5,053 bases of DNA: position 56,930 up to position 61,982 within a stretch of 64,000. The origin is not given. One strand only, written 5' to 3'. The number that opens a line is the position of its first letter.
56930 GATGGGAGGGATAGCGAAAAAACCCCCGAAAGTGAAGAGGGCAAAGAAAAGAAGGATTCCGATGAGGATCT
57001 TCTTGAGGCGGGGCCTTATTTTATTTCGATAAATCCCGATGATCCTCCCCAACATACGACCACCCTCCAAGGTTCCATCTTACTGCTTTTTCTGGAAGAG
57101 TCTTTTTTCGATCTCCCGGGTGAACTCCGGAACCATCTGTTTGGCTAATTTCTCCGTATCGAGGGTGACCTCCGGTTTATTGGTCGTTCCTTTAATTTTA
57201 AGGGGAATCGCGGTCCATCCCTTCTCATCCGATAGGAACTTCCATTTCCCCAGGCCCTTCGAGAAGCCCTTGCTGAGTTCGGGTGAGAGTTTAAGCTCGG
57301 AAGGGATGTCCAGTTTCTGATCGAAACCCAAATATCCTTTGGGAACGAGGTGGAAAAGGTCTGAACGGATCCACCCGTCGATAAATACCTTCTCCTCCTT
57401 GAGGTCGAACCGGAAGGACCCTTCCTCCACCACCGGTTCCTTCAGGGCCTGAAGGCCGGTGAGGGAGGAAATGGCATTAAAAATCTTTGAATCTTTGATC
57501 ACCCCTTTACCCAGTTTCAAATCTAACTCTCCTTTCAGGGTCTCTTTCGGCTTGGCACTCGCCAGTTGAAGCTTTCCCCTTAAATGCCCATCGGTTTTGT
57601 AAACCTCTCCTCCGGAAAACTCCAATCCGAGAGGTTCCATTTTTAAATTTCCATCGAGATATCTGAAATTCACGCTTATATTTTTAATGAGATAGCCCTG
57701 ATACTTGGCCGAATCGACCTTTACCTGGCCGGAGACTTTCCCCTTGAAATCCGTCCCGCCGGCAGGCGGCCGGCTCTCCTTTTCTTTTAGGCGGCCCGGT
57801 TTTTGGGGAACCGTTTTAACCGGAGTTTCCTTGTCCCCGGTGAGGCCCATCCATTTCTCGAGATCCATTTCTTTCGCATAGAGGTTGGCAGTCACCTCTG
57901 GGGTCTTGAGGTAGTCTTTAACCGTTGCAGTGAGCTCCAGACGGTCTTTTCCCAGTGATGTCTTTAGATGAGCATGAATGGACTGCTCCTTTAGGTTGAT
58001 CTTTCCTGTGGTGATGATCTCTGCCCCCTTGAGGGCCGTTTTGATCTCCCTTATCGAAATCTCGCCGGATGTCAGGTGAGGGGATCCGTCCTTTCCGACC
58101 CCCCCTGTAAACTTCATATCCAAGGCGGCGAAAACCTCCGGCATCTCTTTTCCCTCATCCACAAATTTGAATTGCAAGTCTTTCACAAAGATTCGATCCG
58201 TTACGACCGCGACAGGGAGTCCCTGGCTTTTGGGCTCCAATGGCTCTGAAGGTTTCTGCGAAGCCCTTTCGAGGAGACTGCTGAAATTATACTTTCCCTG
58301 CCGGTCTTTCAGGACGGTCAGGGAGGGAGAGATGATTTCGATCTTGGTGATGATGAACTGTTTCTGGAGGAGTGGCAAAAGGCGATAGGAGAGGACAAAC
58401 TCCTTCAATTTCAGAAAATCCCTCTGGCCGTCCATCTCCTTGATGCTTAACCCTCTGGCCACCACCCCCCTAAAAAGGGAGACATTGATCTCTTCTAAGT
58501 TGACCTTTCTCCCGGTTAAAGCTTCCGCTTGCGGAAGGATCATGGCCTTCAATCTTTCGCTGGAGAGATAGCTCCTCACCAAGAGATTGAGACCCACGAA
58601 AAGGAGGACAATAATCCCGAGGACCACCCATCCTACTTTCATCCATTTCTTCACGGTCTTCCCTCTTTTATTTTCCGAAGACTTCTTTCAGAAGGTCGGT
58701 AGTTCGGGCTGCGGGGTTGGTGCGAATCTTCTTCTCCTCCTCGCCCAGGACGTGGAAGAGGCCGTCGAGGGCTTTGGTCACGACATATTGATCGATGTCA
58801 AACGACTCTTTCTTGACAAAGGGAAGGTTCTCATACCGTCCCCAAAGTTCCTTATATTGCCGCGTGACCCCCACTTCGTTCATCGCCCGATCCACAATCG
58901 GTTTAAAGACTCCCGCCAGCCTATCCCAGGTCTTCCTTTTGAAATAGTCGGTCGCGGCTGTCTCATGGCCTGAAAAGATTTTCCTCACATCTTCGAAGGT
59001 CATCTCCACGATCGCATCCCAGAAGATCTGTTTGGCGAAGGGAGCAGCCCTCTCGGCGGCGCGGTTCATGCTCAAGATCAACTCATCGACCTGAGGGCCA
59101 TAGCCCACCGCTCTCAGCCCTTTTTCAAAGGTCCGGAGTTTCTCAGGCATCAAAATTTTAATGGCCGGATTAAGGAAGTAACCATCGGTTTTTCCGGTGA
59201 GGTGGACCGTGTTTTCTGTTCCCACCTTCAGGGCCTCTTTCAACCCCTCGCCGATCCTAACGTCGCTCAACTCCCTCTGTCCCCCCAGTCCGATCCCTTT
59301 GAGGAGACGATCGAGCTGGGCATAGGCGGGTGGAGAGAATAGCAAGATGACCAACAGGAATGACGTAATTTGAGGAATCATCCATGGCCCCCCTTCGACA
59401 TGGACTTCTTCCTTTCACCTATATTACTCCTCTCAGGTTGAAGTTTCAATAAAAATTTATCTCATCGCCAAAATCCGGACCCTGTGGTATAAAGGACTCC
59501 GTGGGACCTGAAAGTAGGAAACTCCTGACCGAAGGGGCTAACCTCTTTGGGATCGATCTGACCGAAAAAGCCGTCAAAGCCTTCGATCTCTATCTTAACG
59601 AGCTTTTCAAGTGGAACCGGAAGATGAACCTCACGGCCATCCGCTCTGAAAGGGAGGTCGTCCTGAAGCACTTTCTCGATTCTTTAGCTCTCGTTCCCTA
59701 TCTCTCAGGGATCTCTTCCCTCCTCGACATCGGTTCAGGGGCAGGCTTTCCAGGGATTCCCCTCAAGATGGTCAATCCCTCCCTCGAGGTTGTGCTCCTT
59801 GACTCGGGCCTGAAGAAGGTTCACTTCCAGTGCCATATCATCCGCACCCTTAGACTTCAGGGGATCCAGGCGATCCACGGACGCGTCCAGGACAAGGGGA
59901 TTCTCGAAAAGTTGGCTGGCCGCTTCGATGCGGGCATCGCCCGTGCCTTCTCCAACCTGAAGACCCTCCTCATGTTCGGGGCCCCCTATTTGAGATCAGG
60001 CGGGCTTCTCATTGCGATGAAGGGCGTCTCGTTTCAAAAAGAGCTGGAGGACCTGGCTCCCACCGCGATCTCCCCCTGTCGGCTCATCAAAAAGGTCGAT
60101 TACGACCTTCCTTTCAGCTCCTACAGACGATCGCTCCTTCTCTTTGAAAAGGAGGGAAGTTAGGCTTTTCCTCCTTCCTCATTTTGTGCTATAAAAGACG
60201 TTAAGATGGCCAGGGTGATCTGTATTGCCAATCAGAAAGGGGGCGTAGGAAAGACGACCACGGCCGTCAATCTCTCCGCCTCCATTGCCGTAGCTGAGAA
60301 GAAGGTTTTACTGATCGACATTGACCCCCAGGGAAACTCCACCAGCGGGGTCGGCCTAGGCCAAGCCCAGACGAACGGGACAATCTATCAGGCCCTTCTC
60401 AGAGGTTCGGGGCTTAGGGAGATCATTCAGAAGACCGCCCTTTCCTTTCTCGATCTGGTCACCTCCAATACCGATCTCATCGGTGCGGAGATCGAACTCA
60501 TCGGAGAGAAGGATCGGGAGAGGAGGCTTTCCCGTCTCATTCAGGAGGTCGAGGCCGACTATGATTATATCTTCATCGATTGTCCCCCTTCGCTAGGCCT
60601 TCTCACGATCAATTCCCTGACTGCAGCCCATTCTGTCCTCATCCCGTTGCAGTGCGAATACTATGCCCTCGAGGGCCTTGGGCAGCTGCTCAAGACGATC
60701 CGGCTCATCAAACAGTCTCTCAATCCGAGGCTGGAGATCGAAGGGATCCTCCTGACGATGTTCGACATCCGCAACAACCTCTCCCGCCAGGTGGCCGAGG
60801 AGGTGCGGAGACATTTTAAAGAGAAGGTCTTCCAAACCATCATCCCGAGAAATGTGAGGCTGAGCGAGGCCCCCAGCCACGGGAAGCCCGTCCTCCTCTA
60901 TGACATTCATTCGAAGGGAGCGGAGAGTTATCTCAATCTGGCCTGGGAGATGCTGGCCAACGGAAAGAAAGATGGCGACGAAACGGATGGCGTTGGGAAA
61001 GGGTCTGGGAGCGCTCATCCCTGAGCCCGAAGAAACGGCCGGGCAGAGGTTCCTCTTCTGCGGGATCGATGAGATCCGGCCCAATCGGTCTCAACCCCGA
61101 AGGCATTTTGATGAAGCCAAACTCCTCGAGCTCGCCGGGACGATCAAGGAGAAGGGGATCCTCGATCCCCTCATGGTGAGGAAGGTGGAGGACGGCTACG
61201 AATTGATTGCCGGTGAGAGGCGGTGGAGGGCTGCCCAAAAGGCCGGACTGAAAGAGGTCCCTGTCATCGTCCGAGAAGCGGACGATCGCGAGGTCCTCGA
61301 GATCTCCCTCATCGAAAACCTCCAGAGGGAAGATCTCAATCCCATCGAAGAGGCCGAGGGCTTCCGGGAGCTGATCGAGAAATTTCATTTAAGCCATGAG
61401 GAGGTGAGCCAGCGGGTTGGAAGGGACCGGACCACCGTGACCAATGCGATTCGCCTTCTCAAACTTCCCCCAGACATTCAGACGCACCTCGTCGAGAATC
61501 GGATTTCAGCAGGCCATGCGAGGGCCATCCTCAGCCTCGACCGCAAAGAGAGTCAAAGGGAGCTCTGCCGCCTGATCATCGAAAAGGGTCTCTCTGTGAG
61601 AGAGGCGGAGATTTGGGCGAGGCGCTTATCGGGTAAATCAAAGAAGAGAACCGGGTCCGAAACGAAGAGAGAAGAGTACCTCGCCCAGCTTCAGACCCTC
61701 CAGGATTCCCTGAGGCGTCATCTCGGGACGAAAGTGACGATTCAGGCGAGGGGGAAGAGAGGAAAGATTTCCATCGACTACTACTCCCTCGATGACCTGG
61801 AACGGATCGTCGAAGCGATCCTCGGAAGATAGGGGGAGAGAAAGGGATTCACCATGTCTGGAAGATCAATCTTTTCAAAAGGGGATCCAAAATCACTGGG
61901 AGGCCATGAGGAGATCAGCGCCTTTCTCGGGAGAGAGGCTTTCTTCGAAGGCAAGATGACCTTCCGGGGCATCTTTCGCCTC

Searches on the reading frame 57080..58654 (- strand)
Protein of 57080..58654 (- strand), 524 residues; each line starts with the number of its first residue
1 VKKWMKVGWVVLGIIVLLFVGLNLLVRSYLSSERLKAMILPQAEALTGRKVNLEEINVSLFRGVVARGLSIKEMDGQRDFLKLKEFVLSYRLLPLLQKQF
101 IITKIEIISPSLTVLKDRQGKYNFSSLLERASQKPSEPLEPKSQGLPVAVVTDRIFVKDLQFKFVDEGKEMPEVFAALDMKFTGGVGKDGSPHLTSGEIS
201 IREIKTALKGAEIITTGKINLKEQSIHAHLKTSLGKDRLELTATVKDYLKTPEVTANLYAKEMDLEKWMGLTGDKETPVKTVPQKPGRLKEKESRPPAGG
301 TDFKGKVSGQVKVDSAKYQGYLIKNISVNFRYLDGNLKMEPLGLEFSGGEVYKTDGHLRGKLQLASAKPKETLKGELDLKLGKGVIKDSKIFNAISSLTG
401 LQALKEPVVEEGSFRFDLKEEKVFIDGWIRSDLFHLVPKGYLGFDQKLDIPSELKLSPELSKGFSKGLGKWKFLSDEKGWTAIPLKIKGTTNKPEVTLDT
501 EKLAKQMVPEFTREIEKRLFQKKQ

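Call 20: search_protein_families(library=pfam, proteins=[window:57080-58654:-], max_evalue=0.000001)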
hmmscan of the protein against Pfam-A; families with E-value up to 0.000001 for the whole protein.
window:57080-58654:- (524 aa): 2 families
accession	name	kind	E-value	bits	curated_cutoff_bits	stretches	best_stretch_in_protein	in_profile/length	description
PF05359.17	DUF748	-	3.9e-19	68.7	50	1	3-180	13-182/1037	Domain of Unknown Function (DUF748)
PF05170.20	AsmA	-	3e-17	63.1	29.8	1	1-137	1-140/607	AsmA family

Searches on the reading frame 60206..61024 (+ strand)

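Call 70: search_protein_families(library=pfam, proteins=[window:60206-61024:+], max_evalue=0.00001)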
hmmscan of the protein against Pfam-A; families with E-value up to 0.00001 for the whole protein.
window:60206-61024:+ (272 aa): 7 families
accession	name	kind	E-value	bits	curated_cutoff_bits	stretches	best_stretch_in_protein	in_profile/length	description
PF13614.12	AAA_31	-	2e-68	230.2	27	1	3-178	2-177/177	AAA domain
PF01656.29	CbiA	-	8.5e-29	100.5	25.4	1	5-229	1-125/125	CobQ/CobB/MinD/ParA nucleotide binding domain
PF09140.17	MipZ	-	1.3e-11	44.8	20.7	0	3-43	1-41/262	ATPase MipZ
PF10609.15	ParA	-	1.7e-11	44.5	27.1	1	3-136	4-131/246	NUBPL iron-transfer P-loop NTPase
PF06564.18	CBP_BcsQ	-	2.3e-10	40.8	21.3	1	4-246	3-230/234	Cellulose biosynthesis protein BcsQ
PF00142.24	Fer4_NifH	-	9.9e-10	38.8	25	1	10-55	7-52/271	4Fe-4S iron sulfur cluster binding proteins, NifH/frxC family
PF02374.21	ArsA_ATPase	-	5.6e-06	26.2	24.3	0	10-42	8-40/305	Anion-transporting ATPase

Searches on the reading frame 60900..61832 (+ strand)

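Call 70: search_protein_families(library=pfam, proteins=[window:60900-61832:+], max_evalue=0.00001)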
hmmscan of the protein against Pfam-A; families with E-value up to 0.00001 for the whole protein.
window:60900-61832:+ (310 aa): 3 families
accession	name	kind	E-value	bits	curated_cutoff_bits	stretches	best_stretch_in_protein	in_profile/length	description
PF17762.8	HTH_ParB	-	7.6e-36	122.8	22.6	1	144-243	1-100/102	ParB HTH domain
PF02195.25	ParB_N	-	5e-35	119.9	26.3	1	54-142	6-95/95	ParB N-terminal domain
PF23552.2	ParB_C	-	2e-11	43.6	23.8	1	263-307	4-49/50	ParB dimerisation domain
